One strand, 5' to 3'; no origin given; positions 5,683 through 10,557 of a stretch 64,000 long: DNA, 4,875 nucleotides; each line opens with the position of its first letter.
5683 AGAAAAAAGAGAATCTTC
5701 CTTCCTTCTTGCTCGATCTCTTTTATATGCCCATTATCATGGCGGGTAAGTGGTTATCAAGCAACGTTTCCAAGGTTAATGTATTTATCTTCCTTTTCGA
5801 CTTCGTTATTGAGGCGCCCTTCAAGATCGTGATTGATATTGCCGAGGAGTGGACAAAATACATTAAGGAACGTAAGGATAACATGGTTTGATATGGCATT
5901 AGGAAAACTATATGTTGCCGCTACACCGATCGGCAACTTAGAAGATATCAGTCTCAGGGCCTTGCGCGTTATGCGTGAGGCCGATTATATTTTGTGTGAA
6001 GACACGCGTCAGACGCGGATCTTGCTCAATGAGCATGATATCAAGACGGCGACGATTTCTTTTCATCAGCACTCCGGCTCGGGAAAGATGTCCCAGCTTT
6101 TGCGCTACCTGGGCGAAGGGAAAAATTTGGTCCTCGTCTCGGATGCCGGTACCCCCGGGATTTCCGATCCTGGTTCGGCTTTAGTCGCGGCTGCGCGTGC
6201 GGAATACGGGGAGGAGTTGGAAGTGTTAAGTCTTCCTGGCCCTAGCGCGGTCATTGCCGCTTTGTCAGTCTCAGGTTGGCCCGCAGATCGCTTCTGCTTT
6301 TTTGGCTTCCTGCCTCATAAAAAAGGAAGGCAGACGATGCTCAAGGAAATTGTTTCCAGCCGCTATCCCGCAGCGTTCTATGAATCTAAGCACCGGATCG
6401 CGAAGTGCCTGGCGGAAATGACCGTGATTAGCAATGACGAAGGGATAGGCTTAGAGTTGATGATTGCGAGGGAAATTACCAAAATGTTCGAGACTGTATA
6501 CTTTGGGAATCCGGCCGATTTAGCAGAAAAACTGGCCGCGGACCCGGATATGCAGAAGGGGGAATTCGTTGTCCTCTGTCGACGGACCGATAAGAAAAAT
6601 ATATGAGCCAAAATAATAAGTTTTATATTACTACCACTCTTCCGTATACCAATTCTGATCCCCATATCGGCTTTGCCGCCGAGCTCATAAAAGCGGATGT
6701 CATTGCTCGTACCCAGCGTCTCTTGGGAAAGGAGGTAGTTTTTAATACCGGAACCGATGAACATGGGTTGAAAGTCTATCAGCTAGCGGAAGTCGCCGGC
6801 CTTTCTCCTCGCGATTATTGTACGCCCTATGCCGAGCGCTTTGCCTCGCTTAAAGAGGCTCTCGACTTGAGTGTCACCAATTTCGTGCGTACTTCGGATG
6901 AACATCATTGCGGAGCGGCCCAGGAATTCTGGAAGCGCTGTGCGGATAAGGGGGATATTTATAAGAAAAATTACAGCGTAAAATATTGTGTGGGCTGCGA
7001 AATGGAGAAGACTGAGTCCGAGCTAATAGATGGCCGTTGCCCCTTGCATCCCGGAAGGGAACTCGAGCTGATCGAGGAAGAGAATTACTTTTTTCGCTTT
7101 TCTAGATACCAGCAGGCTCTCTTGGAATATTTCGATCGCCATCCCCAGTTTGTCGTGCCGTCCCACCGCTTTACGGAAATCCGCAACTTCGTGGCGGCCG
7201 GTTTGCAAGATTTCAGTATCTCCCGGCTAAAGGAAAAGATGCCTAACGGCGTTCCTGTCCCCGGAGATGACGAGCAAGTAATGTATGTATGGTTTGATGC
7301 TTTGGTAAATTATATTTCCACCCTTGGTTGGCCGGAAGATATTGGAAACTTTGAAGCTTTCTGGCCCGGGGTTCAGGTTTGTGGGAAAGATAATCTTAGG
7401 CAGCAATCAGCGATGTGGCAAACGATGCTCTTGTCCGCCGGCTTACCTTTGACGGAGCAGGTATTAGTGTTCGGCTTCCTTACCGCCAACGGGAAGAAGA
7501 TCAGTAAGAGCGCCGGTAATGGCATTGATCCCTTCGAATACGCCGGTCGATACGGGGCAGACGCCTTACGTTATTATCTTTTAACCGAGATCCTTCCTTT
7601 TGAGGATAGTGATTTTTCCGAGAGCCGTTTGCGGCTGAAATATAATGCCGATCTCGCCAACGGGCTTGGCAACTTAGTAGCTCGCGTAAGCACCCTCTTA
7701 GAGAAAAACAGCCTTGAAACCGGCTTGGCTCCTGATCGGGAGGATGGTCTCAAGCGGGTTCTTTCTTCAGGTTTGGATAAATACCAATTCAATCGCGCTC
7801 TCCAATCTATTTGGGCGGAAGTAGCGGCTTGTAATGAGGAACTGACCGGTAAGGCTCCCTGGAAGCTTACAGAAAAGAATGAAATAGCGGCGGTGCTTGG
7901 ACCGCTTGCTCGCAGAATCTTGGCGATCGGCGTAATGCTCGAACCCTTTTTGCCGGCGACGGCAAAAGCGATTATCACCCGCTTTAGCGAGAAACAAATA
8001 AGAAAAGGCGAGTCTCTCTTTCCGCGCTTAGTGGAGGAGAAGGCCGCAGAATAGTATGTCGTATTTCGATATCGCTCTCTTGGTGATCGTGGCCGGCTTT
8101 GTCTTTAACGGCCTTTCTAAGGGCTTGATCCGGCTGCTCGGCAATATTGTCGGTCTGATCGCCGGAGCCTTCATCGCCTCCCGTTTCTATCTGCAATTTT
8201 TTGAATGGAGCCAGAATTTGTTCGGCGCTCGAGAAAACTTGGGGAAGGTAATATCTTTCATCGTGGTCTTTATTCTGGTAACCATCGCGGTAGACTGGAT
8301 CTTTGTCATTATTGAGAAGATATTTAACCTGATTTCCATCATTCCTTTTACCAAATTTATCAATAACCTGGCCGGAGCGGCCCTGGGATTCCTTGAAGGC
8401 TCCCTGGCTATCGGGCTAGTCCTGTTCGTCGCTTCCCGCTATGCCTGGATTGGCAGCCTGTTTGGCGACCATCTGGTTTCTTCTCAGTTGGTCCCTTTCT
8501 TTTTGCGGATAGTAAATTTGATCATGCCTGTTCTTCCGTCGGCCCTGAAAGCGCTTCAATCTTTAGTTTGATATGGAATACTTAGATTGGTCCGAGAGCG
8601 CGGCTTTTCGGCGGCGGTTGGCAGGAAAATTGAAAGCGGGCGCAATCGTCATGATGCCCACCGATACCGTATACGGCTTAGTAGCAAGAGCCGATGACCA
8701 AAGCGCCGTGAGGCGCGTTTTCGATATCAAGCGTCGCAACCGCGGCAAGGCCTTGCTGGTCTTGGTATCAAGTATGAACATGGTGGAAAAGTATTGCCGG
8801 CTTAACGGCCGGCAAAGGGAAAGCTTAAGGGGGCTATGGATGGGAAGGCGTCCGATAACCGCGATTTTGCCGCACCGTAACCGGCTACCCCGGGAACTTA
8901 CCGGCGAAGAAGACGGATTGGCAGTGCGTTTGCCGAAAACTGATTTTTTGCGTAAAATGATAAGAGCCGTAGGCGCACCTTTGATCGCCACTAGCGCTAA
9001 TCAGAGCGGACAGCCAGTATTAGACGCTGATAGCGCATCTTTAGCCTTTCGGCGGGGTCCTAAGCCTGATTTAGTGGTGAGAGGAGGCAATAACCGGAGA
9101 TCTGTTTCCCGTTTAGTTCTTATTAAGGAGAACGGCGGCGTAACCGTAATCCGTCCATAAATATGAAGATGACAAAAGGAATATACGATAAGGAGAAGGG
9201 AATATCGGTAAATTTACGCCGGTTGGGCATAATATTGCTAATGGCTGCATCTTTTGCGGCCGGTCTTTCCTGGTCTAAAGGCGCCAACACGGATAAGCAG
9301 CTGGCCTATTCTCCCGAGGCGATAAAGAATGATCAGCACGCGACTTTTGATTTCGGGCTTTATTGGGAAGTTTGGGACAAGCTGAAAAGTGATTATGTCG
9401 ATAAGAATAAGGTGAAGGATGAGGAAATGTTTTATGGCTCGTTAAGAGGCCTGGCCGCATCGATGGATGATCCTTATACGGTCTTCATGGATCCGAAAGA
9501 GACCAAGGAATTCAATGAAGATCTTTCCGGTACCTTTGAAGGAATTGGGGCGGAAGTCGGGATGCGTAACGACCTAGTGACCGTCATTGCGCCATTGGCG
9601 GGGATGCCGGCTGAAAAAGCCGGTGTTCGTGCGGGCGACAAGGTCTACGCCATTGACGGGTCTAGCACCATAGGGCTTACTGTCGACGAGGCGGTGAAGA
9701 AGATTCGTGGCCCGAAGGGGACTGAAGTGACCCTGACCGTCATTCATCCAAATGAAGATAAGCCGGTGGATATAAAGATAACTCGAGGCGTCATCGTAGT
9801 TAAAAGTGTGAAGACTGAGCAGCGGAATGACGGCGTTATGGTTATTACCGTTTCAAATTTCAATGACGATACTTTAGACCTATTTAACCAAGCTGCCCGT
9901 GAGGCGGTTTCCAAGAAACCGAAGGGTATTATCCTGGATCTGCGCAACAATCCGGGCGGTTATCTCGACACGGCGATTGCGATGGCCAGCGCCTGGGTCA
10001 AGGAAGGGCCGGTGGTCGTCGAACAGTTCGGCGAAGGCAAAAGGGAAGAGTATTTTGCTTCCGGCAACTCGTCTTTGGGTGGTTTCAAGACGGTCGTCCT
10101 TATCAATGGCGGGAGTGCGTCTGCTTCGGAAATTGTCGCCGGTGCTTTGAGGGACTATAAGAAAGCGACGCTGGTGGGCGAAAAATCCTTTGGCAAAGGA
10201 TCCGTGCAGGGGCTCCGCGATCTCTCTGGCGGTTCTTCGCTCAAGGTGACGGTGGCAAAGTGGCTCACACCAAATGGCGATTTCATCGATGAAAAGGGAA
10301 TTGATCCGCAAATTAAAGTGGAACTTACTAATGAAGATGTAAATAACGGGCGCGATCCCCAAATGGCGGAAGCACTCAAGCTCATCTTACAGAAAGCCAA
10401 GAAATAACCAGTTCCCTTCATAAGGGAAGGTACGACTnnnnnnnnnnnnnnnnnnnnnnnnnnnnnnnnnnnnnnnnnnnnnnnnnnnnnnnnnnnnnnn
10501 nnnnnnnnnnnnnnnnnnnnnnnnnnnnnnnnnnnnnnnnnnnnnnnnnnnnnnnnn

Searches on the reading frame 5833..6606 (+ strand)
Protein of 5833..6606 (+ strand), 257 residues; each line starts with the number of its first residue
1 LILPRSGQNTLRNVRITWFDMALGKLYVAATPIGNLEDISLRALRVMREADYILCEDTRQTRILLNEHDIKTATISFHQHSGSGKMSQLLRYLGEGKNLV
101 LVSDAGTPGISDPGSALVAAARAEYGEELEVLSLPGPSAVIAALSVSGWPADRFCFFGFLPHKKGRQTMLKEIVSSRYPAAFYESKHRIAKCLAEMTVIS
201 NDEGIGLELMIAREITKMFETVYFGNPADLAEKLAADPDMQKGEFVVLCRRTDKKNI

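Call 31: search_protein_families(library=pfam, proteins=[window:5833-6606:+], max_evalue=0.0001)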
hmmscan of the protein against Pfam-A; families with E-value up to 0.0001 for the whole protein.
window:5833-6606:+ (257 aa): 1 family
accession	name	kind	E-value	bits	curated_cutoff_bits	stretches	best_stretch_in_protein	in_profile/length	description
PF00590.25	TP_methylase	-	6.4e-26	92.1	27.8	1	25-230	1-211/212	Tetrapyrrole (Corrin/Porphyrin) Methylases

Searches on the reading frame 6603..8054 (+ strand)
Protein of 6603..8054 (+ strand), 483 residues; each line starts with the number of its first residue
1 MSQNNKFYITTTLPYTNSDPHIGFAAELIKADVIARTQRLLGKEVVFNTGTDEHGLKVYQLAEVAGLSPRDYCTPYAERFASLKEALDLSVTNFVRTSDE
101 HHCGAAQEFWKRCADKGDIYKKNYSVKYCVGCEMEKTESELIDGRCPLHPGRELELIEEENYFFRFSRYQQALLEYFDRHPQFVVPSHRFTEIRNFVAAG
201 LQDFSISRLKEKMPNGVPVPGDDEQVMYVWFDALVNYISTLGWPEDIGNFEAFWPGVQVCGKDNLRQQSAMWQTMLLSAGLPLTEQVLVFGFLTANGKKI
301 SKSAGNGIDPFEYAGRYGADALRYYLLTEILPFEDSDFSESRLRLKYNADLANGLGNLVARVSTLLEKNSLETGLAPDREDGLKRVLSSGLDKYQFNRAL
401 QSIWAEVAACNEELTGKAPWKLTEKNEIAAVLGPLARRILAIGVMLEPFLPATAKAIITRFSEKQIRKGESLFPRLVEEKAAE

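Call 31: search_protein_families(library=pfam, proteins=[window:6603-8054:+], max_evalue=0.0001)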
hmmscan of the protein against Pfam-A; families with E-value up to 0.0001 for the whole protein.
window:6603-8054:+ (483 aa): 3 families
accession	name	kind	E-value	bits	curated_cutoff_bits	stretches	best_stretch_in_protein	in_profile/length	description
PF09334.17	tRNA-synt_1g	-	1.1e-90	304.7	20.1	2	139-362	162-390/391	tRNA synthetases class I (M)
PF00133.28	tRNA-synt_1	-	2e-29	103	22.7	2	223-327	295-403/414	tRNA synthetases class I (I, L, M and V)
PF01406.26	tRNA-synt_1e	-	3.2e-07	30.5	27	0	17-127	20-130/301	tRNA synthetases class I (C) catalytic domain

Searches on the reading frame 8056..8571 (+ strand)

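Call 31: search_protein_families(library=pfam, proteins=[window:8056-8571:+], max_evalue=0.0001)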
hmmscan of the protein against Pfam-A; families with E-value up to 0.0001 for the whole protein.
window:8056-8571:+ (171 aa): 1 family
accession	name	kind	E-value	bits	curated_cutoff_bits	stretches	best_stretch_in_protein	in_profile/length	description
PF02674.22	Colicin_V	-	1.3e-17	64.6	29.3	1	4-151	1-141/144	Colicin V production protein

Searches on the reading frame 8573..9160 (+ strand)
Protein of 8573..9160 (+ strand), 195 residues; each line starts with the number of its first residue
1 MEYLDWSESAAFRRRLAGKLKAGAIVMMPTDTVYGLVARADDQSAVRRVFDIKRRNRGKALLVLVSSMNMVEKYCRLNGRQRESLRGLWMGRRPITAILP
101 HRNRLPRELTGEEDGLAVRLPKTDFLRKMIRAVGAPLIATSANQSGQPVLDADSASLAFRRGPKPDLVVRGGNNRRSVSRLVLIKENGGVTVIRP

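Call 31: search_protein_families(library=pfam, proteins=[window:8573-9160:+], max_evalue=0.0001)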
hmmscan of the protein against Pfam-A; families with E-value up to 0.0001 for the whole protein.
window:8573-9160:+ (195 aa): 1 family
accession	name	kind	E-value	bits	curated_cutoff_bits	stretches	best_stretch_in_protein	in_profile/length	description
PF01300.24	Sua5_yciO_yrdC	-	6.7e-40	136.9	25.1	1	20-194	3-176/178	Telomere recombination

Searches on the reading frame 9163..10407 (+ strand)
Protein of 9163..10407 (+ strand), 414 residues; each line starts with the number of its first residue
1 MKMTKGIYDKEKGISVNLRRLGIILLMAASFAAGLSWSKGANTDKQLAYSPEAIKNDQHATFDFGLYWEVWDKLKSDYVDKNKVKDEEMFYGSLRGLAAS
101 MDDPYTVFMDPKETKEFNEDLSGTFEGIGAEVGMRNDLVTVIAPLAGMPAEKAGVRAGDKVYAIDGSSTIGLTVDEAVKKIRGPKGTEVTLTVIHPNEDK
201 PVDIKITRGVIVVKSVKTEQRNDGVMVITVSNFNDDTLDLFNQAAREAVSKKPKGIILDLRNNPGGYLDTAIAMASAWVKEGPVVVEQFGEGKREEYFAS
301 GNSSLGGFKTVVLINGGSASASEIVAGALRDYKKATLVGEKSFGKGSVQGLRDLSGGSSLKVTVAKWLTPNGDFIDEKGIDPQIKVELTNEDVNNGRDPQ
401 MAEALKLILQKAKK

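Call 31: search_protein_families(library=pfam, proteins=[window:9163-10407:+], max_evalue=0.0001)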
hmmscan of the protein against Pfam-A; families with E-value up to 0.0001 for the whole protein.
window:9163-10407:+ (414 aa): 5 families
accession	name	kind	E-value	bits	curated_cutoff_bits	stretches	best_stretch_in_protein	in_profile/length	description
PF03572.23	Peptidase_S41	-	3.6e-48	163.7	24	1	226-386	3-165/165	Peptidase family S41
PF17820.7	PDZ_6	-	5.7e-12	45.6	27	1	143-193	4-52/54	PDZ domain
PF00595.29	PDZ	-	3.6e-11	43.7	23.2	1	126-193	10-80/81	PDZ domain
PF13180.12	PDZ_2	-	4.7e-09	36.8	27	1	128-206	3-80/80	PDZ domain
PF22694.1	CtpB_N-like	-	3e-06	28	27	1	28-111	5-83/85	Activating protease CtpB N-terminal domain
